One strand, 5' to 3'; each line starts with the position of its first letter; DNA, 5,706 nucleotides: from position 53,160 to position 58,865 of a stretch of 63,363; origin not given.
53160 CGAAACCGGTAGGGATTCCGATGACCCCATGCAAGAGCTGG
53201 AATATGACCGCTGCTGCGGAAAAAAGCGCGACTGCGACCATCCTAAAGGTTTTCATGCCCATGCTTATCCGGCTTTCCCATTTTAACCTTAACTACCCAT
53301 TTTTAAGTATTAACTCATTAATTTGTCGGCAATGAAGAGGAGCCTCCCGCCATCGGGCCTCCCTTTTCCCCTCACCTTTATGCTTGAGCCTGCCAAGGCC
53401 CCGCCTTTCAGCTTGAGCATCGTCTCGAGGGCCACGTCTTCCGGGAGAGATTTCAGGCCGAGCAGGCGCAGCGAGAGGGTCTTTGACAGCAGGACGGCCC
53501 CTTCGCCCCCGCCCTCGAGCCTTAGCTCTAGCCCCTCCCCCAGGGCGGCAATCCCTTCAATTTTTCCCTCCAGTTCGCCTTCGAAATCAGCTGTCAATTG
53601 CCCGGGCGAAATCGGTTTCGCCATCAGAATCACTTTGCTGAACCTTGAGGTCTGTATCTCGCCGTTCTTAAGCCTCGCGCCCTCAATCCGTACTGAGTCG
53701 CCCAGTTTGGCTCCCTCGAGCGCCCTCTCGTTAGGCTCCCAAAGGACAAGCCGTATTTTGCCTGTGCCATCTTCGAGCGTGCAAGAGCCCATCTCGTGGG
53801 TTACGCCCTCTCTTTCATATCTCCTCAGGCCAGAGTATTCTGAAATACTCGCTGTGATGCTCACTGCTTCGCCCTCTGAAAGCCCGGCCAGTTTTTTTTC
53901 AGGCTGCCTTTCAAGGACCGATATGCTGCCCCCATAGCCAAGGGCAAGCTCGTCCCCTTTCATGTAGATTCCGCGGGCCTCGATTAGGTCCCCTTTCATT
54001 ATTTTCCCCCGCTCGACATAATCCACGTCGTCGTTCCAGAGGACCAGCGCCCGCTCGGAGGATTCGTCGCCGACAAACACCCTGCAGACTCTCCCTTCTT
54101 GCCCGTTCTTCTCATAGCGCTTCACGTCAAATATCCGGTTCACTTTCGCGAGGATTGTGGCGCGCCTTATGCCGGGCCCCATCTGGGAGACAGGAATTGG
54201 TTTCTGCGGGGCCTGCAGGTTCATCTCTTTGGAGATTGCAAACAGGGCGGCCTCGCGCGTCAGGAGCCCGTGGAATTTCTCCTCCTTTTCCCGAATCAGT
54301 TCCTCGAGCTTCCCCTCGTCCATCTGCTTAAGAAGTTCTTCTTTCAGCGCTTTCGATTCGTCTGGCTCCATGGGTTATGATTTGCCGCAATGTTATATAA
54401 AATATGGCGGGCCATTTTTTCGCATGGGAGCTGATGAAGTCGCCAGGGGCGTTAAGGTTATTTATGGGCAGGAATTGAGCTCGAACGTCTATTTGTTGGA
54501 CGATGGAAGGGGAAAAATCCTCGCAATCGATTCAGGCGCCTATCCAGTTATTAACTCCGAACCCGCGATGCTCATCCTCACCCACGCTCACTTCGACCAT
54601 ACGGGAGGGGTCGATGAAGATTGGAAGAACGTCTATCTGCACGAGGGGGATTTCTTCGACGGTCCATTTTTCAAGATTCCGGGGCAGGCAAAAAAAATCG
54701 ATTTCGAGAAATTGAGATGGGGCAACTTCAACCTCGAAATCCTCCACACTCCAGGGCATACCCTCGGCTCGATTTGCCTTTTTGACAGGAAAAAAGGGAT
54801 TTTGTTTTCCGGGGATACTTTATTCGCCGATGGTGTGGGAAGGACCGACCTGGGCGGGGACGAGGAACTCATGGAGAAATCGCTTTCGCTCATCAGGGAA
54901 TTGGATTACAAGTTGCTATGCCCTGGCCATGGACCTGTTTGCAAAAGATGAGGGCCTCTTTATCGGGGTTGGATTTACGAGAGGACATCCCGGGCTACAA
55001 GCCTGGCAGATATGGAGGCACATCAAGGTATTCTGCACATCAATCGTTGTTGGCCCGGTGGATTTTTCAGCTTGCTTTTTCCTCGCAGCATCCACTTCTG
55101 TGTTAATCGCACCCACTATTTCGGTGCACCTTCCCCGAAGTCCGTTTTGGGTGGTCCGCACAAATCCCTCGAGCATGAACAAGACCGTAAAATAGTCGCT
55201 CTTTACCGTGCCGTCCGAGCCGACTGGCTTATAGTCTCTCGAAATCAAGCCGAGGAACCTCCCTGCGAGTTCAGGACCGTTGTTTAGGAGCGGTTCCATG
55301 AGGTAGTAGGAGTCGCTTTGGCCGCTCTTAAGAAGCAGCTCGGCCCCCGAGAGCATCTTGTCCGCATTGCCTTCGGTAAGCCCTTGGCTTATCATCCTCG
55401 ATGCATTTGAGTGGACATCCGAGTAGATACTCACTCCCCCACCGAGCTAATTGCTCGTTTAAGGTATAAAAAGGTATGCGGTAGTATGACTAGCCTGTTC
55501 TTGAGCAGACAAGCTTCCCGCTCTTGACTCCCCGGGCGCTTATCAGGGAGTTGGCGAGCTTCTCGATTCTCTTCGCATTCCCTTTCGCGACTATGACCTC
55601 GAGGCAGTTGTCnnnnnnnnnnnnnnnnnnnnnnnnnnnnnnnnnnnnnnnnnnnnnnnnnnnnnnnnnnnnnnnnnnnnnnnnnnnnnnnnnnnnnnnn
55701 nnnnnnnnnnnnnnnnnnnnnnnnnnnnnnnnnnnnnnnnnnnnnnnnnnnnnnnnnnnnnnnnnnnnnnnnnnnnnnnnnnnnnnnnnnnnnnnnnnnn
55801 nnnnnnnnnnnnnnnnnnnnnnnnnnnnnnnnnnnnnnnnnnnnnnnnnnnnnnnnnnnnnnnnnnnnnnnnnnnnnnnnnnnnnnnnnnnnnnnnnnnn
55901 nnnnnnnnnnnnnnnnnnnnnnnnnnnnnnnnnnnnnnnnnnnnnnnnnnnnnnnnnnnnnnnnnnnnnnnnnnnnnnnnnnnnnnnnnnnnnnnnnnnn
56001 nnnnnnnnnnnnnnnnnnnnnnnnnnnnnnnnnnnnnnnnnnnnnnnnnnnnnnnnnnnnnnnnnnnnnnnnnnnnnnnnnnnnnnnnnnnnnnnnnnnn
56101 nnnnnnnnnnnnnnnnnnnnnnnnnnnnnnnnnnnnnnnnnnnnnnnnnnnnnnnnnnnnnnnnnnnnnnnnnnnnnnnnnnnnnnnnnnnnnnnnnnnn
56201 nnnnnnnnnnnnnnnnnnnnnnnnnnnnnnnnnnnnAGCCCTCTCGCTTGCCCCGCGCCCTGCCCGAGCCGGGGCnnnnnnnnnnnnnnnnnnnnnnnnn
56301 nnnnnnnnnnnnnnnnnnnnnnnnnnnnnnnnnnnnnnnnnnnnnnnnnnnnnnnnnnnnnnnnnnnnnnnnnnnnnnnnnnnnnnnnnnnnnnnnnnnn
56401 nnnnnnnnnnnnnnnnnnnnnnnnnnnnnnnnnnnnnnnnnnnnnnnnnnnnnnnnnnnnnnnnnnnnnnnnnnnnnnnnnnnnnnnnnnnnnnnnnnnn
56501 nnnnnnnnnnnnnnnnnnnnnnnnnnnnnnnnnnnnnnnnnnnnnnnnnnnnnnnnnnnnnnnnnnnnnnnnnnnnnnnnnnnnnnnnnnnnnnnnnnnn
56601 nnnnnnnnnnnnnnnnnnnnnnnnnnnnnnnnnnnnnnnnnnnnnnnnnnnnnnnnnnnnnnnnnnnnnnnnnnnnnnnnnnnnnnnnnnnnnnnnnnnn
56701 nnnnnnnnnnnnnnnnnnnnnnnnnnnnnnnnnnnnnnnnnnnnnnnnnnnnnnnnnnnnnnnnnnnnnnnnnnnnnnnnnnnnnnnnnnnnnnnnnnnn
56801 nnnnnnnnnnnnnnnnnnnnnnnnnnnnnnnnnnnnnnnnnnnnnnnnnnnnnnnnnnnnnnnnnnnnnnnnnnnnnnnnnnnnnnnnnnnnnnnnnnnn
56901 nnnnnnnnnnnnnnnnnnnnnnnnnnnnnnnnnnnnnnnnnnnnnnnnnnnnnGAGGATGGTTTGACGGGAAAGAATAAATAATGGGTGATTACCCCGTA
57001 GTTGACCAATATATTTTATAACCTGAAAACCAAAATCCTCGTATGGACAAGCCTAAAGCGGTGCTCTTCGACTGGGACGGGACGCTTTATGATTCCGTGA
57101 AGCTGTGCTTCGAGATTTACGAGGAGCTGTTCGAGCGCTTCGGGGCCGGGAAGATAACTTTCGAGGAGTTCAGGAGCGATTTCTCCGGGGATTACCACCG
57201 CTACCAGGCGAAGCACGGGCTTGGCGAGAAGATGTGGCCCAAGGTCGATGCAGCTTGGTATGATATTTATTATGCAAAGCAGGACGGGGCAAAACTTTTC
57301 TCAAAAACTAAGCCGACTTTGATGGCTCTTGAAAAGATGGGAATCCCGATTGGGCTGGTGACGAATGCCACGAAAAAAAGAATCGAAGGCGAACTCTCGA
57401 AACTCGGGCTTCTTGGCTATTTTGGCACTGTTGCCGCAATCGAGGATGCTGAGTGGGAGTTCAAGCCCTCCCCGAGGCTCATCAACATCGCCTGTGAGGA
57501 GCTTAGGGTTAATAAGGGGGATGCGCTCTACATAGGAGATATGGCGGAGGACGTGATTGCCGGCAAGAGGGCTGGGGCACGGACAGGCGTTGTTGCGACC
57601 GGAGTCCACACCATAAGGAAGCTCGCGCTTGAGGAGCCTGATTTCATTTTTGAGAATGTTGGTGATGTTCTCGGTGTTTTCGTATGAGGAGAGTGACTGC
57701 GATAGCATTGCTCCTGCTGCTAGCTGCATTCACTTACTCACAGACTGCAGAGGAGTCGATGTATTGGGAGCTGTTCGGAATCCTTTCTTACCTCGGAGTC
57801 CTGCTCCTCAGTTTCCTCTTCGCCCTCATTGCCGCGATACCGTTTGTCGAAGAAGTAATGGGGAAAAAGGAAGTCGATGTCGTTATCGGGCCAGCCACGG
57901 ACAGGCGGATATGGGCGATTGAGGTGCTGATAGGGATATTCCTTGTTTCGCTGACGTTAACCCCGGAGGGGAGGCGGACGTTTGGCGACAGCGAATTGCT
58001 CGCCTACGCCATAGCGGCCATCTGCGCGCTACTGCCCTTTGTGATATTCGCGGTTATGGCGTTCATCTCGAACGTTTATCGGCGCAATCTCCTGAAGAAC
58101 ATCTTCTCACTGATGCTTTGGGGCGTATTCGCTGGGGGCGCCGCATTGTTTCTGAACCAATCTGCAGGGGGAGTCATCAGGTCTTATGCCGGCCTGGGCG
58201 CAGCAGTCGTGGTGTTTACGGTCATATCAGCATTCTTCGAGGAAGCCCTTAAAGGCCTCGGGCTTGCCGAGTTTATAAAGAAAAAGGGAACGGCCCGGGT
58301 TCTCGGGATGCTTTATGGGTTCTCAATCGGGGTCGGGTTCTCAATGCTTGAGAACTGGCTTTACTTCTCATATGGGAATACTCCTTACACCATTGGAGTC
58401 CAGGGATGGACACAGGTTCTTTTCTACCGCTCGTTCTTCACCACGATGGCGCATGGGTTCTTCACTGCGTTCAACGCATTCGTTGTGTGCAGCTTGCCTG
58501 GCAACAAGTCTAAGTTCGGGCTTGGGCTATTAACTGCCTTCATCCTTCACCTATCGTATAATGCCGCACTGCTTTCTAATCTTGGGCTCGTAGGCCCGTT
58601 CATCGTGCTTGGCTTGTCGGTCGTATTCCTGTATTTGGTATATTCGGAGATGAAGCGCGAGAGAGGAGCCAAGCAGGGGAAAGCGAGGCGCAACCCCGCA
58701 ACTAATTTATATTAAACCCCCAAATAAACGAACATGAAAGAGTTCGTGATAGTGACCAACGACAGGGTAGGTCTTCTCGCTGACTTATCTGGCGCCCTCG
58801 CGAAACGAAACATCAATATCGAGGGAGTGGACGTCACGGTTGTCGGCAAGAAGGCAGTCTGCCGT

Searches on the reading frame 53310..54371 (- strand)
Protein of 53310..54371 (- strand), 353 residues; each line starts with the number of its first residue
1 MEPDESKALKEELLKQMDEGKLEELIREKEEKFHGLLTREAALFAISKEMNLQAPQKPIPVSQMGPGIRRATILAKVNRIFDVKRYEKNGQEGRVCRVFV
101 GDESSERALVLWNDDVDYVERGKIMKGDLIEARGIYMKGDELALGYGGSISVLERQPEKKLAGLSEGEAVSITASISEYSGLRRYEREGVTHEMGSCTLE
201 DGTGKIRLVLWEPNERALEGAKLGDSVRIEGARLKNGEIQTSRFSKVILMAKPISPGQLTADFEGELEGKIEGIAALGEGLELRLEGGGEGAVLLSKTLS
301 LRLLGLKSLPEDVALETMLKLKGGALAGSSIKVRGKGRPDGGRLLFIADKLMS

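Call 76: search_protein_families(library=pfam, proteins=[window:53310-54371:-], max_evalue=0.001)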
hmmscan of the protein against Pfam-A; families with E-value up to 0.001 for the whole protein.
window:53310-54371:- (353 aa): 1 family
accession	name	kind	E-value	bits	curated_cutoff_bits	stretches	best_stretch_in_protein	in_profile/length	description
PF01336.31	tRNA_anti-codon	-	3.1e-11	43.5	27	1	193-231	16-55/75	OB-fold nucleic acid binding domain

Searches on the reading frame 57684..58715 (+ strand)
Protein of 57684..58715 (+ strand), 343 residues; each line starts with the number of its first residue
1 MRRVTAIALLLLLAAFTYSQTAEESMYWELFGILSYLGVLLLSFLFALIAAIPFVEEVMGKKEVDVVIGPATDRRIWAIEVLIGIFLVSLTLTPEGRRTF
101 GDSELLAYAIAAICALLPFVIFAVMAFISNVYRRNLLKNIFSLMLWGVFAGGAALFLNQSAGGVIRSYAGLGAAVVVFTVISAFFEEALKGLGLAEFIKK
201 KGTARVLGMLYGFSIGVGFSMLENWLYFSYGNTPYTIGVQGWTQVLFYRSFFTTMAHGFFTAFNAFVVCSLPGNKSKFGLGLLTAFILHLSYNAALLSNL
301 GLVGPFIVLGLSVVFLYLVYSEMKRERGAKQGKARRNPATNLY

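Call 76: search_protein_families(library=pfam, proteins=[window:57684-58715:+], max_evalue=0.001)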
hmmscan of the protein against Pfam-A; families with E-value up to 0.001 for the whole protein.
window:57684-58715:+ (343 aa): 1 family
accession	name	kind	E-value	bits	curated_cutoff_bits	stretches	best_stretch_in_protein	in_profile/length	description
PF13367.11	PrsW-protease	-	5.1e-22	78.8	23.5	1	141-316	7-194/196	PrsW family intramembrane metalloprotease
